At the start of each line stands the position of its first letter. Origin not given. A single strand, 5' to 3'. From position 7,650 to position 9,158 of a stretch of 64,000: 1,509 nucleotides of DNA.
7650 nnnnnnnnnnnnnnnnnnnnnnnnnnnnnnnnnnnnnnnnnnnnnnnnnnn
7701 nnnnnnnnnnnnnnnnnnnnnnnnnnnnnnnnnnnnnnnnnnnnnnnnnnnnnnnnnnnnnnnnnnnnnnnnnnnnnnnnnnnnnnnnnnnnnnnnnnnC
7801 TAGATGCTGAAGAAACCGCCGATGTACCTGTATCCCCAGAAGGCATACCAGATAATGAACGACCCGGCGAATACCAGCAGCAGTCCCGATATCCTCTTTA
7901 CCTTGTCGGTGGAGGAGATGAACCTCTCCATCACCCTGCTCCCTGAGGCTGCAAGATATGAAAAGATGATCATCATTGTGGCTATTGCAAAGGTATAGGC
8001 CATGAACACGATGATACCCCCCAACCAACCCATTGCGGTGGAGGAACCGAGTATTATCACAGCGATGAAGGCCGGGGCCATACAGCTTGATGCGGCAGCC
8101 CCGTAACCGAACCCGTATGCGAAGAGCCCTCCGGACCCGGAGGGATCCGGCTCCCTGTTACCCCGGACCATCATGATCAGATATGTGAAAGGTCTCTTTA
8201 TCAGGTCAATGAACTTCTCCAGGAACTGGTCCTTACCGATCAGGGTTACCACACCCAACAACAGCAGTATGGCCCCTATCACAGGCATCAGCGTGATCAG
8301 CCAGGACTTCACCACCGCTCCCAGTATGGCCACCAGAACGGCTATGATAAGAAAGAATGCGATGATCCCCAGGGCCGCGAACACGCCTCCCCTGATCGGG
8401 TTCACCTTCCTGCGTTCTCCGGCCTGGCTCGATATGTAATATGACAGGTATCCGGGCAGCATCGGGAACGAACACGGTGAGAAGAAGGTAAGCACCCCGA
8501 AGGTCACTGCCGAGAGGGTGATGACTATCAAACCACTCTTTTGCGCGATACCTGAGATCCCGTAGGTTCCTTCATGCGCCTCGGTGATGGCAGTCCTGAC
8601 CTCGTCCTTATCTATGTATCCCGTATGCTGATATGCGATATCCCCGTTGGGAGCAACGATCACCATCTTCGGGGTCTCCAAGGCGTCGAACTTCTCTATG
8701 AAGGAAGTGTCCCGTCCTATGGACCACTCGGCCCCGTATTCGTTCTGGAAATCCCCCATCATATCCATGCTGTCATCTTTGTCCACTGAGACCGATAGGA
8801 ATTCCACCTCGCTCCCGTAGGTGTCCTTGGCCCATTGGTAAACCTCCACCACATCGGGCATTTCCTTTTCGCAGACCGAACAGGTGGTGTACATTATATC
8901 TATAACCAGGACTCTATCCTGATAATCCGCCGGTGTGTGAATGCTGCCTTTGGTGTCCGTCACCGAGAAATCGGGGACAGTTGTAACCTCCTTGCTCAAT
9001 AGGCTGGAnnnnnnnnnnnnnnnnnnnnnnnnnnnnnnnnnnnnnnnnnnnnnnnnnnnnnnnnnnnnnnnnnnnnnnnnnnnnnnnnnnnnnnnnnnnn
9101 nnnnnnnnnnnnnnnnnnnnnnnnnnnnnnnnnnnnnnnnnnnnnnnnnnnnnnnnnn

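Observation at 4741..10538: Convergent gene pair encoding cell-surface thioredoxin-fold proteins, one fused to a CcdA/DsbD electron conduit: a candidate extracytoplasmic thiol-disulfide relay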

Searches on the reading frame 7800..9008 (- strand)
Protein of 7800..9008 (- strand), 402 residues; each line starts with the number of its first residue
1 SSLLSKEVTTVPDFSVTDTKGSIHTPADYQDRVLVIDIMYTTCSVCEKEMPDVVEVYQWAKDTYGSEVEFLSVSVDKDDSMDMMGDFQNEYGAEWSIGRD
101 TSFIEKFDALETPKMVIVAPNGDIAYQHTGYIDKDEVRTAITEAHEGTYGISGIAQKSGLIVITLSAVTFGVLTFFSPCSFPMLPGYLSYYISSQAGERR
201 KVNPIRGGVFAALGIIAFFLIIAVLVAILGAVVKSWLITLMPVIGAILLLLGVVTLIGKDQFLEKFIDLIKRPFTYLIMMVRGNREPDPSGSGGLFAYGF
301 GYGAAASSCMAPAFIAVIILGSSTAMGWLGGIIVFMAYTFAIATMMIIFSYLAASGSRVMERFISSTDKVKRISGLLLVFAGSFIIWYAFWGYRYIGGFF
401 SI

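Call 55: search_solved_structures(query=window:7800-9008:-, max_evalue=0.01, show_alignments=2)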
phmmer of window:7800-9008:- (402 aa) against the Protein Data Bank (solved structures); distinct sequences matched with E-value up to 0.01: 20.
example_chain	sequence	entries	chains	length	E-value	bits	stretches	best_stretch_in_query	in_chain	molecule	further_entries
2m72_A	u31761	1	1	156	2.4e-07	33.3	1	28-137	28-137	Uncharacterized thioredoxin-like protein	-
2l5o_A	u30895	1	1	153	4.2e-07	32.5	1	7-136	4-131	Putative thioredoxin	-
2ls5_A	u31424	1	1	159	6.8e-07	31.8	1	11-102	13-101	Uncharacterized protein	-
4nmu_A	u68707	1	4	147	7.3e-07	31.7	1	11-137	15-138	Thiol-disulfide oxidoreductase ResA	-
1st9_A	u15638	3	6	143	3.6e-06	29.4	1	9-134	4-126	Thiol-disulfide oxidoreductase resA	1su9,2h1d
2f9s_A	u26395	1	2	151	3.9e-06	29.3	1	9-135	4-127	Thiol-disulfide oxidoreductase resA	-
2lja_A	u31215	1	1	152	5e-06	29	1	11-125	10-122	Putative thiol-disulfide oxidoreductase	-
3c71_A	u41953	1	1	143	6.8e-06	28.5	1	9-134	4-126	Thiol-disulfide oxidoreductase resA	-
3c73_A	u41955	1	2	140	8.8e-06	28.2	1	11-134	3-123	Thiol-disulfide oxidoreductase resA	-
2h1b_A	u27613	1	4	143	9.4e-06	28.1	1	9-134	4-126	Thiol-disulfide oxidoreductase resA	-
2h1a_A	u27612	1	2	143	6.4e-05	25.3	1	9-134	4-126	Thiol-disulfide oxidoreductase resA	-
2h19_A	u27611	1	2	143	6.4e-05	25.3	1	9-134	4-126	Thiol-disulfide oxidoreductase resA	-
4evm_A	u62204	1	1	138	0.00017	23.9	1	11-142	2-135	Thioredoxin family protein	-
4k9z_A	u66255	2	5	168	0.00018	23.8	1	12-139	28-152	Putative thiol-disulfide oxidoreductase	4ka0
4hqs_A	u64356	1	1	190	0.00022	23.6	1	10-142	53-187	Thioredoxin family protein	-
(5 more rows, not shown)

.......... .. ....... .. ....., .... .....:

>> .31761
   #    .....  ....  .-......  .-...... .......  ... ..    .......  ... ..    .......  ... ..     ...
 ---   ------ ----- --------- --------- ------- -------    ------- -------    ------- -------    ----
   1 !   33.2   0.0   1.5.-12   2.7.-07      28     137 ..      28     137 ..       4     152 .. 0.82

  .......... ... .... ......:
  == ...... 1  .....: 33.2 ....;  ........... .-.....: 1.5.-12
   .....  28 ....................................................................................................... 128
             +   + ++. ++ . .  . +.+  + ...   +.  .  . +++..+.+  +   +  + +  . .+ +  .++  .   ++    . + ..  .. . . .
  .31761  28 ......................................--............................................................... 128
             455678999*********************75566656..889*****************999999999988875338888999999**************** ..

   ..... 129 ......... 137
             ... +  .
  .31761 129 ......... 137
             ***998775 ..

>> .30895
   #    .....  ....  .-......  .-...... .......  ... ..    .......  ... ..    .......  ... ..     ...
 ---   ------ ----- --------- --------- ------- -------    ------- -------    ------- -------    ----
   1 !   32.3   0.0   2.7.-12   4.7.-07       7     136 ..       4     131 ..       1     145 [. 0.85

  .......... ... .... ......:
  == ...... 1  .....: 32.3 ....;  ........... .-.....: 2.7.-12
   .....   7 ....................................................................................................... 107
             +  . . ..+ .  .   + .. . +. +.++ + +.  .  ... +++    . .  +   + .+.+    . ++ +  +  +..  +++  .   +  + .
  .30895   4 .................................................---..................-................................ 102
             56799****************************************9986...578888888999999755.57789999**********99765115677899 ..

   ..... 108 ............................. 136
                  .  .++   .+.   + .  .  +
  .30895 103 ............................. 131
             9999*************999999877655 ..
